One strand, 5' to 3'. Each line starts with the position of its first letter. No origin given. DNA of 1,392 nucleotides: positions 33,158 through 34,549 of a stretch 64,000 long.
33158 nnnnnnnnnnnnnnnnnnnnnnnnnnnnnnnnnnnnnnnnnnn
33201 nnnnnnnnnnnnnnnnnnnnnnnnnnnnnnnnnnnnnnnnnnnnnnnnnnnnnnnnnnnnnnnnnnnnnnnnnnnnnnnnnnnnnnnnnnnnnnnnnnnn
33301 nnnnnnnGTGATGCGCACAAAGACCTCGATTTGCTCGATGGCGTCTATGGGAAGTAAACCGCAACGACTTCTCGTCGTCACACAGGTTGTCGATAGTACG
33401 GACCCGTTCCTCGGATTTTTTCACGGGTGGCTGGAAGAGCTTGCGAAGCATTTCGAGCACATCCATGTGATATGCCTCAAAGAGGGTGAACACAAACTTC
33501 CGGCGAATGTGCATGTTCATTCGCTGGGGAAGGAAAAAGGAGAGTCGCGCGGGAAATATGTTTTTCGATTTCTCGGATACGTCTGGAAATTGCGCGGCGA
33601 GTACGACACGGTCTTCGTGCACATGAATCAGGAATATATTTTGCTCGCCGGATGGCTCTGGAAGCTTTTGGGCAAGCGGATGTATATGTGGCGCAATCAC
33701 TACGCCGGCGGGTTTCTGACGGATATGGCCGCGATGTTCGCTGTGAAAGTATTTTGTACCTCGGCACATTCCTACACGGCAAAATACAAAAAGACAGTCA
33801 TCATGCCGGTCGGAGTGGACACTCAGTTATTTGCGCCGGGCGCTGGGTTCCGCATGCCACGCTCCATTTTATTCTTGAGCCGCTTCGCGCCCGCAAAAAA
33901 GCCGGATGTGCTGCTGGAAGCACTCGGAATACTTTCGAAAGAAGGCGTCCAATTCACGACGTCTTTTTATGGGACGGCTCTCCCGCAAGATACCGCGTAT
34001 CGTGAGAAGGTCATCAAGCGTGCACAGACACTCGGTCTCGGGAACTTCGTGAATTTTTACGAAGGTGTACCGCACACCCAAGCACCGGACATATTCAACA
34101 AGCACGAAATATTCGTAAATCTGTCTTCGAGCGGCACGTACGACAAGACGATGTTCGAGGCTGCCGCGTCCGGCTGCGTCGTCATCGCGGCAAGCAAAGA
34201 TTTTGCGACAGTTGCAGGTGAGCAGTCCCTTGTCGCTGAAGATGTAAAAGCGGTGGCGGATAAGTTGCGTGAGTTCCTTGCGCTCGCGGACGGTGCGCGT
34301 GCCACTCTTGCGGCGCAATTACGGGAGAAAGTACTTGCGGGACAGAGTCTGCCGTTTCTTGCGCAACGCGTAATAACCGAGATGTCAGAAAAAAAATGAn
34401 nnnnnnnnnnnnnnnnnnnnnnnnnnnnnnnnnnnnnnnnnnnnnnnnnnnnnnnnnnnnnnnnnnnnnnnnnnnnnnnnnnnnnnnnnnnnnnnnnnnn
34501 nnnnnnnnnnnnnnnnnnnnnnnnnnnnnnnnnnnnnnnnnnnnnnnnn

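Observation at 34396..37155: Single 919-aa polypeptide fusing a cytoplasmic GT-B glycosyltransferase to an ArnT/PMT-like GT-C membrane glycosyltransferase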

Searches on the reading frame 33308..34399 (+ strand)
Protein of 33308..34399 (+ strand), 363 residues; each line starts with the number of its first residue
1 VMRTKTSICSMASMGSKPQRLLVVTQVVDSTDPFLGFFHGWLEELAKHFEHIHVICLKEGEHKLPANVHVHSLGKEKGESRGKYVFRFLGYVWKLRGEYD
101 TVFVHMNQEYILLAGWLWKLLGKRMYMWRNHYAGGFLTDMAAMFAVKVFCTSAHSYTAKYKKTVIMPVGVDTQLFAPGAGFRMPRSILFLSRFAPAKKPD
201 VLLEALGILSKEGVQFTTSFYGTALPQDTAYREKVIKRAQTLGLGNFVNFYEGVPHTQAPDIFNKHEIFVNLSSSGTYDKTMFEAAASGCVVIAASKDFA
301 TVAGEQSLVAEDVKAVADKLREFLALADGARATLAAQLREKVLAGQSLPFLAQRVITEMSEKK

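Call 4: search_protein_families(library=pfam, proteins=[window:33308-34399:+], max_evalue=0.01)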
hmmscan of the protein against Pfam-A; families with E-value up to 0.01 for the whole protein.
window:33308-34399:+ (363 aa): 4 families
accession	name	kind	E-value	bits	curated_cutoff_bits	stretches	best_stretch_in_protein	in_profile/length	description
PF13692.12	Glyco_trans_1_4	-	8.2e-13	49.3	27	1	185-324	2-140/142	Glycosyl transferases group 1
PF00534.26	Glycos_transf_1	-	1.7e-12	47.7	26.4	1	184-326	15-158/172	Glycosyl transferases group 1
PF13524.12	Glyco_trans_1_2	-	1.3e-10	41.9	25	1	248-347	29-134/144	Glycosyl transferase-like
PF13477.12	Glyco_trans_4_2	-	0.00049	20.7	23.4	1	39-122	14-98/139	Glycosyl transferase 4-like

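Call 5: search_protein_families(library=ncbifam, proteins=[window:33308-34399:+], max_evalue=0.01)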
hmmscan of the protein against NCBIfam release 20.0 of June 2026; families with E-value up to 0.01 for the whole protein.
window:33308-34399:+ (363 aa): 10 families
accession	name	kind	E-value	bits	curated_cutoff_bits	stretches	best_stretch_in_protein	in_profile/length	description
NF041876.1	EPS_EpsE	equivalog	9.1e-11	41.6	400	1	160-343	185-377/389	exopolysaccharide biosynthesis GT4 family glycosyltransferase EpsE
NF038229.1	Glyco4_Geo_Pelo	equivalog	3.9e-09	36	400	1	143-314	115-281/338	GPMC system family 4 glycosyltransferase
TIGR03449.1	mycothiol_MshA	equivalog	1e-08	34.5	462.5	1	154-332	181-374/406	D-inositol-3-phosphate glycosyltransferase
NF038295.1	EPS_HpsP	equivalog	2.3e-08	33.5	550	1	182-322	202-348/388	hormogonium polysaccharide biosynthesis glycosyltransferase HpsP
TIGR03088.1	stp2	hypoth_equivalog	1.7e-06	27.3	409.05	1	185-315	193-317/374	TIGR03088 family PEP-CTERM/XrtA system glycosyltransferase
TIGR02918.1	TIGR02918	equivalog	2.1e-06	26.7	574.6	1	145-294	281-421/500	accessory Sec system glycosyltransferase GtfA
NF046085.1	XrtY_assoc_Gly1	equivalog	0.00044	19.2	400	1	186-295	211-314/387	XrtY-associated glycosyltransferase XYAG1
NF041010.1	glycosy_Agl16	equivalog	0.00044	19.2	575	1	160-298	155-286/352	glycosylation protein Agl16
TIGR04047.1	MSMEG_0565_glyc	hypoth_equivalog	0.0068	15.5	259.85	0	222-330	232-345/373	MSMEG_0565 family glycosyltransferase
NF038255.1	exopoly_VpsD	equivalog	0.0084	15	300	0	195-295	214-312/381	VpsD family glycosyltransferase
